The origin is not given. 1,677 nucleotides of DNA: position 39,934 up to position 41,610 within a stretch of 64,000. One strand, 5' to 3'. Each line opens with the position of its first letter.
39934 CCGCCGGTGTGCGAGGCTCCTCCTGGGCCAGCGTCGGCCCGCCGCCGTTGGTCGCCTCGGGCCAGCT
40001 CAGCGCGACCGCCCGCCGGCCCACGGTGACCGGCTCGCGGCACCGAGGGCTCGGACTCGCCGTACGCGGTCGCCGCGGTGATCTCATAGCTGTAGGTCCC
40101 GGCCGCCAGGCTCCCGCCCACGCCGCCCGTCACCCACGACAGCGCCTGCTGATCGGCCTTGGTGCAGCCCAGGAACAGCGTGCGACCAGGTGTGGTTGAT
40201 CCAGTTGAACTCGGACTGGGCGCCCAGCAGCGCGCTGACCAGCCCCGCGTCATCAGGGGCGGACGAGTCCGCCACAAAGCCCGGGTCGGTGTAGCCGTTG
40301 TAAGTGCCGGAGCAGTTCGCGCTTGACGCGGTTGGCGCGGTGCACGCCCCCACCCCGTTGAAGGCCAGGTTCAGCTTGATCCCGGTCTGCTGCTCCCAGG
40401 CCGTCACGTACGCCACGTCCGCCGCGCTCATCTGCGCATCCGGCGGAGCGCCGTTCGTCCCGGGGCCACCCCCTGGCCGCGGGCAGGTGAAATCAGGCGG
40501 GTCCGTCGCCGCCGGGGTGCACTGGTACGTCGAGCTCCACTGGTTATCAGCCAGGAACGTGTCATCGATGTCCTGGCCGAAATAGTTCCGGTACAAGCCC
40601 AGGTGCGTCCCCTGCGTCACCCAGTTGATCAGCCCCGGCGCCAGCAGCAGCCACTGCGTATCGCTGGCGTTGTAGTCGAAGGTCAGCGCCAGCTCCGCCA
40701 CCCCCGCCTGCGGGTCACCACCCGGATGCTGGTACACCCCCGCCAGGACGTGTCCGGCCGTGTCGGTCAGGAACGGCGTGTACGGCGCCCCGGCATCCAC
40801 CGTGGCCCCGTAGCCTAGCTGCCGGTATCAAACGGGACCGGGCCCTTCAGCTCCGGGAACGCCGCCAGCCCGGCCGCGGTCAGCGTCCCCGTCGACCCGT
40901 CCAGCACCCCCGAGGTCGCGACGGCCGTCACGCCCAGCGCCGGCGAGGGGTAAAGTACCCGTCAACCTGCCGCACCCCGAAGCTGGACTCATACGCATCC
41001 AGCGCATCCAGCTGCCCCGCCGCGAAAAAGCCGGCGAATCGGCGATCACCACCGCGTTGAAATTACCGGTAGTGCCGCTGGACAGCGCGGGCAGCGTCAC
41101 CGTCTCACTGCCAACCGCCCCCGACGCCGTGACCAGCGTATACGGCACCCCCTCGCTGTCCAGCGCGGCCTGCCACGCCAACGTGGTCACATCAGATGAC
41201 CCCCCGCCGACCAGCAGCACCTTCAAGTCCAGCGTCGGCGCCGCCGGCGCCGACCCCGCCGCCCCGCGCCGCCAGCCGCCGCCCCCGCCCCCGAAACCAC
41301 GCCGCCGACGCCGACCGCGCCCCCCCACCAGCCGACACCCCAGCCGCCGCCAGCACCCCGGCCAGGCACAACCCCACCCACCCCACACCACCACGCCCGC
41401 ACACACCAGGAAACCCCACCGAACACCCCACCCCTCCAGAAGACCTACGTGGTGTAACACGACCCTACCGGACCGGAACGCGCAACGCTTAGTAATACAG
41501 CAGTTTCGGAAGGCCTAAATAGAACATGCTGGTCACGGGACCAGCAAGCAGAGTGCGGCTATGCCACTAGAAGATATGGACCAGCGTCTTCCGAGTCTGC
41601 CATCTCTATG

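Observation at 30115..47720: Pel / galactosaminogalactan-like exopolysaccharide locus pairing a PelF-type synthase with fungal-GAG-type processing enzymes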

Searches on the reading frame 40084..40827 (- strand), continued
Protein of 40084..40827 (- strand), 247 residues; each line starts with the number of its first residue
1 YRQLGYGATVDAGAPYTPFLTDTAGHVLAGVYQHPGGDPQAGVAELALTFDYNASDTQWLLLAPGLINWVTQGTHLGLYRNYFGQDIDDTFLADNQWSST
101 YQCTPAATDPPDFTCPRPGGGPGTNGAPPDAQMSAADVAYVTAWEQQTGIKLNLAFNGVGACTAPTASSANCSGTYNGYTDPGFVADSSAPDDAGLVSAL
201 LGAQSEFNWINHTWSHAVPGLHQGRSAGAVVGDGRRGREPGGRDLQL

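Call 48: search_protein_families(library=pfam, proteins=[L002:18388-19254:-, L002:19259-19984:-, L002:19993-20985:-, L001:3418-5220:-], max_evalue=0.05)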
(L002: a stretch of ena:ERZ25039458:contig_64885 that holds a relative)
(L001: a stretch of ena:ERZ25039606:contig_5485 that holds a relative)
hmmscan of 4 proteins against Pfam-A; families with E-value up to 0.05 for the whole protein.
L002:18388-19254:- (288 aa): 6 families
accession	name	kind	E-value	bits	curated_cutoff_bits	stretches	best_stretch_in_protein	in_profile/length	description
PF01370.27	Epimerase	-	8.1e-41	140.4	20.9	1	4-217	2-240/240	NAD dependent epimerase/dehydratase family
PF16363.11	GDP_Man_Dehyd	-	3.2e-24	86.5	27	1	36-278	57-327/332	GDP-mannose 4,6 dehydratase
PF04321.23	RmlD_sub_bind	-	1.8e-14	54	27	1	1-148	1-148/287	RmlD substrate binding domain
PF13460.12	NAD_binding_10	-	0.00014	22.2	27.2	1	7-147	1-142/184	NAD(P)H-binding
PF25146.1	GH3_N_vert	-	0.0062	16.9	34.1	1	148-177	8-38/68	Vertebrate GH3, N-terminal domain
PF01073.25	3Beta_HSD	-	0.023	14.2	22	0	58-204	75-229/280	3-beta hydroxysteroid dehydrogenase/isomerase family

L002:19259-19984:- (241 aa): 2 families
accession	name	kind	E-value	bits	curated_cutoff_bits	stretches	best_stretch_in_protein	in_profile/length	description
PF00483.29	NTP_transferase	-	7.3e-37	127.7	21.2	1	3-225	2-240/245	Nucleotidyl transferase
PF12804.13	NTP_transf_3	-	5e-11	43.5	27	1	3-138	1-127/160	MobA-like NTP transferase domain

L002:19993-20985:- (330 aa): 10 families
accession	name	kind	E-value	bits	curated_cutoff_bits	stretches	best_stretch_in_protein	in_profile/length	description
PF16363.11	GDP_Man_Dehyd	-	1.5e-69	235.4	27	1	6-310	2-332/332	GDP-mannose 4,6 dehydratase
PF01370.27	Epimerase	-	5e-56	190.2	20.9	1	4-243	1-240/240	NAD dependent epimerase/dehydratase family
PF01073.25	3Beta_HSD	-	3.5e-21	75.9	22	1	5-223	1-224/280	3-beta hydroxysteroid dehydrogenase/isomerase family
PF02719.21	Polysacc_synt_2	-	3.8e-19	69.4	20.2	1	4-266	1-252/293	Polysaccharide biosynthesis protein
PF07993.18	NAD_binding_4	-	9.8e-16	58.1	20.1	1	6-180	1-209/258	Male sterility protein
PF13460.12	NAD_binding_10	-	3.6e-11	43.7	27.2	1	8-162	1-134/184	NAD(P)H-binding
PF05368.20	NmrA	-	1.3e-07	32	27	1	3-80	4-76/298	NmrA-like family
PF00106.31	adh_short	-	6.5e-07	29.5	26.6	1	4-75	3-72/195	short chain dehydrogenase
PF04321.23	RmlD_sub_bind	-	6.6e-07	29.1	27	1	4-161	3-138/287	RmlD substrate binding domain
PF08659.16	KR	-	0.0017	18.8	22.6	1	5-74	4-75/180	KR domain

L001:3418-5220:- (600 aa): 3 families
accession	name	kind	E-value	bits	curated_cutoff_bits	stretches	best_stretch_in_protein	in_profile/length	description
PF25116.1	CBM87_Agd3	-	1.1e-11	45.3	27.6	1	60-265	2-214/214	Agd3 CBM87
PF25115.1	Agd3_CE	-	3.5e-09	36.6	27.6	1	349-428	131-214/366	Agd3 deacetylase domain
PF12062.14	HSNSD-CE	-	0.0001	22.5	25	1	282-403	7-126/205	Heparan sulfate-N-deacetylase, deacetylase domain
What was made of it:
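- On Agd3 / CE18 + CBM87: The short paralog passes at 36.6 bits (call 48).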

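Call 49: search_protein_families(library=ncbifam, proteins=[L002:19259-19984:-, L002:18388-19254:-, L030:4104-4817:-, L030:3191-4096:-], max_evalue=0.00001)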
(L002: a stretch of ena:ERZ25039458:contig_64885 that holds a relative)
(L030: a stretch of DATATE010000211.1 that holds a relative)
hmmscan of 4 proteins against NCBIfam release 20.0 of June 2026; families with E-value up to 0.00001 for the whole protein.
L002:19259-19984:- (241 aa): 22 families
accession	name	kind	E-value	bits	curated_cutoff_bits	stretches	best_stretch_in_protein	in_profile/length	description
NF052502.1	man1P_GTase_Rv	exception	1.3e-39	136.1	440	1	2-233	2-234/352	mannose-1-phosphate guanylyltransferase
TIGR03992.1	Arch_glmU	subfamily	1.6e-33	116.2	292.1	1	1-224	1-224/393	bifunctional sugar-1-phosphate nucleotidylyltransferase/acetyltransferase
NF045761.1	NAMPUrTaseMurU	equivalog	5e-31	108.3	250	1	1-224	1-224/226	N-acetylmuramate alpha-1-phosphate uridylyltransferase MurU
NF003670.0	PRK05293.1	equivalog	3.6e-25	88.7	470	2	97-227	116-258/382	glucose-1-phosphate adenylyltransferase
NF049965.1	GlMnHpPGnyltfHddC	equivalog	7e-25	88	300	1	1-222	1-216/221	D-glycero-D-manno-heptose 1-phosphate guanosyltransferase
NF041313.1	UDPGP_AglF_Halo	equivalog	3.8e-23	82.1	400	1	1-224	1-231/234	UTP--glucose-1-phosphate uridylyltransferase AglF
TIGR02091.1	glgC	equivalog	4.3e-22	78.7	424.9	2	96-225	110-257/364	glucose-1-phosphate adenylyltransferase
NF002772.0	PRK02862.1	equivalog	7.9e-21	74.3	537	1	97-161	114-181/429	glucose-1-phosphate adenylyltransferase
TIGR01208.1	rmlA_long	equivalog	1.2e-20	73.7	320.25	1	3-225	2-232/353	glucose-1-phosphate thymidylyltransferase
TIGR02623.1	G1P_cyt_trans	equivalog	1.6e-17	63.8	300.25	2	1-65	1-64/255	glucose-1-phosphate cytidylyltransferase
NF001947.0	PRK00725.1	subfamily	1.9e-16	59.8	470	2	96-175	127-218/426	glucose-1-phosphate adenylyltransferase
NF002023.0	PRK00844.1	subfamily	5.6e-15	55.1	458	1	3-52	9-58/408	glucose-1-phosphate adenylyltransferase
TIGR01207.1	rmlA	equivalog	9.3e-13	47.9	360.65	1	3-171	2-174/286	glucose-1-phosphate thymidylyltransferase RfbA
NF041173.1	Sug_nt_acttase_Thmprot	equivalog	9.4e-13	47.9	600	1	1-220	1-220/405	bifunctional sugar-1-phosphate nucleotidylyltransferase/acetyltransferase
TIGR01173.1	glmU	equivalog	8.9e-11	41.3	366.85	1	1-159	1-153/452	bifunctional UDP-N-acetylglucosamine diphosphorylase/glucosamine-1-phosphate N-acetyltransferase GlmU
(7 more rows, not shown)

L002:18388-19254:- (288 aa): 9 families
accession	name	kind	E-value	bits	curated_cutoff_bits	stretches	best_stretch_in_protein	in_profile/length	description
TIGR01179.1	galE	equivalog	1.4e-26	93.1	262.3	1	3-285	2-323/332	UDP-glucose 4-epimerase GalE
TIGR04180.1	EDH_00030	hypoth_equivalog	3.3e-17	62.5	475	1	70-273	92-295/297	NAD-dependent 4,6-dehydratase LegB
NF007956.0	PRK10675.1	subfamily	1e-16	61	394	1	70-285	95-327/338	UDP-glucose 4-epimerase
NF047922.1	GDPFucSynFcl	equivalog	3.8e-12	46.3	500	1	2-284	4-298/308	GDP-L-fucose synthase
TIGR01214.1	rmlD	equivalog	4.6e-11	42.3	224.05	1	2-148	1-147/285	dTDP-4-dehydrorhamnose reductase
TIGR01181.1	dTDP_gluc_dehyt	equivalog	6.6e-11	41.8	365.1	1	47-280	65-304/321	dTDP-glucose 4,6-dehydratase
TIGR02197.1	heptose_epim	equivalog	1.4e-08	34.3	274.6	1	65-279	81-305/316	ADP-glyceromanno-heptose 6-epimerase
NF007440.0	PRK09987.1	equivalog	1.3e-06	27.9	308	1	1-137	1-143/299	dTDP-4-dehydrorhamnose reductase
TIGR03466.1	HpnA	hypoth_equivalog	7e-06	25.1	367.65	0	2-240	2-251/327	hopanoid-associated sugar epimerase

L030:4104-4817:- (237 aa): 21 families
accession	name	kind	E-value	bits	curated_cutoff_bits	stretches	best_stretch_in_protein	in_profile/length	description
NF052502.1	man1P_GTase_Rv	exception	9.6e-40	136.5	440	1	2-226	2-230/352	mannose-1-phosphate guanylyltransferase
TIGR03992.1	Arch_glmU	subfamily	2.1e-33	115.8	292.1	1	1-224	1-225/393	bifunctional sugar-1-phosphate nucleotidylyltransferase/acetyltransferase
NF045761.1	NAMPUrTaseMurU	equivalog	6.9e-32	111.1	250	1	1-223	1-224/226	N-acetylmuramate alpha-1-phosphate uridylyltransferase MurU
NF049965.1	GlMnHpPGnyltfHddC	equivalog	2.6e-27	95.9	300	1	1-221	1-216/221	D-glycero-D-manno-heptose 1-phosphate guanosyltransferase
NF003670.0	PRK05293.1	equivalog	2.6e-26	92.5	470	2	96-226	116-258/382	glucose-1-phosphate adenylyltransferase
TIGR02091.1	glgC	equivalog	2.1e-23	83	424.9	1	2-225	2-258/364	glucose-1-phosphate adenylyltransferase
NF041313.1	UDPGP_AglF_Halo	equivalog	7.9e-22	77.8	400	1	1-176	1-179/234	UTP--glucose-1-phosphate uridylyltransferase AglF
TIGR01208.1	rmlA_long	equivalog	4.9e-20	71.7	320.25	1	3-224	2-232/353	glucose-1-phosphate thymidylyltransferase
NF002772.0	PRK02862.1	equivalog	6.2e-19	68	537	1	95-160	113-181/429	glucose-1-phosphate adenylyltransferase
NF001947.0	PRK00725.1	subfamily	4.1e-17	62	470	1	3-163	19-198/426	glucose-1-phosphate adenylyltransferase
NF002023.0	PRK00844.1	subfamily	5.4e-17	61.7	458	1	3-65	9-71/408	glucose-1-phosphate adenylyltransferase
TIGR02623.1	G1P_cyt_trans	equivalog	8.3e-14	51.6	300.25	1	1-65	1-64/255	glucose-1-phosphate cytidylyltransferase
NF041173.1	Sug_nt_acttase_Thmprot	equivalog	4.3e-13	49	600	1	1-223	1-224/405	bifunctional sugar-1-phosphate nucleotidylyltransferase/acetyltransferase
TIGR01207.1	rmlA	equivalog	6.7e-12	45.1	360.65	1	3-160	2-162/286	glucose-1-phosphate thymidylyltransferase RfbA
TIGR01173.1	glmU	equivalog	1.1e-08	34.4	366.85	1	1-155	1-150/452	bifunctional UDP-N-acetylglucosamine diphosphorylase/glucosamine-1-phosphate N-acetyltransferase GlmU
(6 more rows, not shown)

L030:3191-4096:- (301 aa): 10 families
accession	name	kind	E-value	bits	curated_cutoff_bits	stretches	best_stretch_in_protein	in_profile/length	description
TIGR01179.1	galE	equivalog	1.8e-20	73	262.3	2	4-168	2-180/332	UDP-glucose 4-epimerase GalE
TIGR04180.1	EDH_00030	hypoth_equivalog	4.9e-14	52.1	475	1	83-286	95-295/297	NAD-dependent 4,6-dehydratase LegB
NF007956.0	PRK10675.1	subfamily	6e-11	42.1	394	0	54-167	64-183/338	UDP-glucose 4-epimerase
TIGR01214.1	rmlD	equivalog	3.3e-09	36.2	224.05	1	3-161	1-147/285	dTDP-4-dehydrorhamnose reductase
NF047922.1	GDPFucSynFcl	equivalog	7.1e-09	35.5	500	1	42-298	33-299/308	GDP-L-fucose synthase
TIGR01181.1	dTDP_gluc_dehyt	equivalog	3.1e-08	33.1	365.1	1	54-293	64-304/321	dTDP-glucose 4,6-dehydratase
TIGR03466.1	HpnA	hypoth_equivalog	3e-07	29.7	367.65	1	3-249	2-247/327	hopanoid-associated sugar epimerase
NF042423.1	oxyalk_red_Shew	equivalog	1.5e-06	27.5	580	1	2-220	9-221/331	2-alkyl-3-oxoalkanoate reductase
TIGR02197.1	heptose_epim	equivalog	1.8e-06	27.4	274.6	1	5-249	2-261/316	ADP-glyceromanno-heptose 6-epimerase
TIGR01746.1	Thioester-redct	subfamily_domain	6.3e-06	25.6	213.35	0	64-163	89-194/371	thioester reductase domain-containing protein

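Call 63: predict_structure(alignment_id=A3)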
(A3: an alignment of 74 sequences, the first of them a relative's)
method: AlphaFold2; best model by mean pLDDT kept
length: 428 residues; sequences in the alignment: 74
mean_pLDDT: 68.2   pTM: 0.60
mean pLDDT of the five models: 68.2, 67.8, 67.6, 64.6, 61.4
residues with pLDDT >= 90: 169; 70-90: 51; 50-70: 52; < 50: 156
segments of 3 or more residues with pLDDT < 50: 22-32, 247-270, 278-282, 296-315, 321-325, 327-350, 362-376, 384-428
pLDDT, mean of each block of 10 residues (from residue 1): 65 66 42 69 94 94 88 94 94 95 93 96 95 95 95 94 83 96 98 98 95 97 92 89 68 37 41 50 55 52 40 50 47 38 39 59 40 45 44 27 23 27 25
secondary structure, 60 per line:
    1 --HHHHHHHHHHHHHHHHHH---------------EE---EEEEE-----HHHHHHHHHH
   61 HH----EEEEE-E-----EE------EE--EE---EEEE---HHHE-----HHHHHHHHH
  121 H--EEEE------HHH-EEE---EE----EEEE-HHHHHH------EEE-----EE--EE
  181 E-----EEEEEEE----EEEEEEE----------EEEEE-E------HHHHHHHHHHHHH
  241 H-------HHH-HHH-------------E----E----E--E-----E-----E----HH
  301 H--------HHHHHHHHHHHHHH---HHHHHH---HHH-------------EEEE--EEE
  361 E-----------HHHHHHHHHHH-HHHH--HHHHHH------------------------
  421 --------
elements in order: H3-20 E41-45 H51-62 E67-71 E96-99 H112-121 E124-127 E138-140 E150-153 H155-160 E167-169 E179-181 E187-193 E198-204 E215-219 H228-241 H310-323 H327-332 E352-355 E358-361 H373-383 H385-388 H391-396

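Call 68: fold_search(model_id=the predicted structure, library=pdb)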
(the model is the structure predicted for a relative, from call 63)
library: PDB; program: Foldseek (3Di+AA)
matches with E <= 10: 532; with E <= 0.001: 11
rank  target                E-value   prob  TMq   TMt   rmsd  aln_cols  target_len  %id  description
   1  6nwz_A                3.6e-12  1.00  0.37  0.25   3.1       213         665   22  Crystal structure of Agd3 a novel carbohydrate deacetylase (released 2020-02-12)
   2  9f6z_B                8.5e-09  1.00  0.37  0.21   5.1       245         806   15  Human N-deacetylase/N-sulfotransferase 1 homodimer (released 2025-04-16)
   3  9f6z_A                1.3e-07  1.00  0.36  0.20   5.1       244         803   15  Human N-deacetylase/N-sulfotransferase 1 homodimer (released 2025-04-16)
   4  8ccy                  2.2e-05  1.00  0.32  0.19   4.8       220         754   15  Human heparan sulfate N-deacetylase-N-sulfotransferase 1 in complex with calcium and 3'-phosphoadenosine-5'-phosphosulfa (released 2024-02-07)
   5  6lvw                  9.6e-05  1.00  0.28  0.19   5.9       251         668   13  Polyextremophilic Beta-galactosidase from the Antarctic haloarchaeon Halorubrum lacusprofundi (released 2020-10-28)
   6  8cd0_A                2.2e-04  1.00  0.29  0.18   7.0       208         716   13  Human heparan sulfate N-deacetylase-N-sulfotransferase 1 in complex with calcium, 3'-phosphoadenosine-5'-phosphosulfat (released 2024-02-07)
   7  8hx8_A                3.2e-04  1.00  0.29  0.19   7.8       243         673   14  Crystal structure of 4-amino-4-deoxychorismate synthase from Streptomyces venezuelae co-crystallized with chorismate (released 2023-10-18)
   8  8hx8_B                3.4e-04  1.00  0.29  0.20   8.0       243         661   12  Crystal structure of 4-amino-4-deoxychorismate synthase from Streptomyces venezuelae co-crystallized with chorismate (released 2023-10-18)
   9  7mo6_A                4.0e-04  1.00  0.24  0.20   7.7       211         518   12  Guanosine Monophosphate Synthase from Aspergillus fumigatus Af293 (released 2022-02-16)
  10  8b6l_N                9.3e-04  1.00  0.34  0.35   6.0       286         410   12  Subtomogram average of the human Sec61-TRAP-OSTA-translocon (released 2022-12-07)
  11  8hx9_B                9.3e-04  1.00  0.30  0.21   8.1       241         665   13  Crystal structure of 4-amino-4-deoxychorismate synthase from Streptomyces venezuelae with chorismate (released 2023-10-18)
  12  8hx6_B                1.2e-03  1.00  0.29  0.20   5.8       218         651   14  Crystal structure of 4-amino-4-deoxychorismate synthase from Streptomyces venezuelae (released 2023-10-18)
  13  4uzs_C                1.6e-03  1.00  0.27  0.18   6.4       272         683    8  Crystal structure of Bifidobacterium bifidum beta-galactosidase (released 2015-09-30)
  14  7mo6_B                1.8e-03  1.00  0.25  0.20   6.6       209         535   13  Guanosine Monophosphate Synthase from Aspergillus fumigatus Af293 (released 2022-02-16)
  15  1qdl_B                2.0e-03  0.99  0.28  0.52   5.7       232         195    9  THE CRYSTAL STRUCTURE OF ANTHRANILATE SYNTHASE FROM SULFOLOBUS SOLFATARICUS (released 1999-08-18)
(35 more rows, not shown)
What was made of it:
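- On Agd3 / CE18 + CBM87: The N-terminal part (pLDDT above 90 for residues 40-245) has 6NWZ as its best PDB match, E 3.6e-12 (calls 63, 68).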

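Call 99: predict_structure(alignment_id=A4)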
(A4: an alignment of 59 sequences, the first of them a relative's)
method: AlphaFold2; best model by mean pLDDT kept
length: 410 residues; sequences in the alignment: 59
mean_pLDDT: 51.1   pTM: 0.33
mean pLDDT of the five models: 51.1, 50.7, 49.9, 49.7, 48.4
residues with pLDDT >= 90: 0; 70-90: 60; 50-70: 129; < 50: 221
segments of 3 or more residues with pLDDT < 50: 7-10, 30-44, 46-85, 87-94, 109-113, 173-175, 200-229, 244-249, 295-302, 324-390, 392-403, 405-410
pLDDT, mean of each block of 10 residues (from residue 1): 46 59 58 46 45 41 32 37 45 49 52 63 83 66 53 62 67 56 66 64 37 31 40 79 51 74 72 52 63 48 55 62 44 39 32 33 33 38 37 42 45
secondary structure, 60 per line:
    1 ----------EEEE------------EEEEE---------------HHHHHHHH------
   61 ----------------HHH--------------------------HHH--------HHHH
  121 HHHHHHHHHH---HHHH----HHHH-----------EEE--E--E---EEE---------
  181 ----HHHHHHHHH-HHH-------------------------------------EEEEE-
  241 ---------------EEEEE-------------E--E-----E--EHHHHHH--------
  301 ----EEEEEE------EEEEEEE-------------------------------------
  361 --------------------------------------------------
elements in order: E11-14 E27-31 H47-54 H117-130 H134-137 H142-145 E157-159 E169-171 H185-193 E235-239 E256-260 H287-292 E305-310 E317-323
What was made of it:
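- On Agd3 / CE18 + CBM87: The CE domain was modelled at low confidence twice (calls 63, 99).
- Tried and rejected: The second AF2 model, meant to show the fold of the insert after HTWSH, reached only pLDDT 51 and was not searched (call 99).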

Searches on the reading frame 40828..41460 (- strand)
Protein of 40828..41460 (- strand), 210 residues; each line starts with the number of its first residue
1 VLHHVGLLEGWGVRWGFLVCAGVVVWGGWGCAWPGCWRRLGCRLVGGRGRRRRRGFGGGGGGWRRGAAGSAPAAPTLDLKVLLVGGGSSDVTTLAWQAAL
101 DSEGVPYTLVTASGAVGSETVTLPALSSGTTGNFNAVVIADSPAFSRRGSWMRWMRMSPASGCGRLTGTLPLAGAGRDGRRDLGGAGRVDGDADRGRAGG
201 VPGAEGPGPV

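Call 5: search_protein_families(library=pfam, proteins=[window:40828-41460:-], max_evalue=0.01)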
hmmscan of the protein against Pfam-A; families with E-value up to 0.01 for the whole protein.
window:40828-41460:- (210 aa): 1 family
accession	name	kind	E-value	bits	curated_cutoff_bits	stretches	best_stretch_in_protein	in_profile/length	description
PF25116.1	CBM87_Agd3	-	0.0002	21.6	27.6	1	95-151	17-71/214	Agd3 CBM87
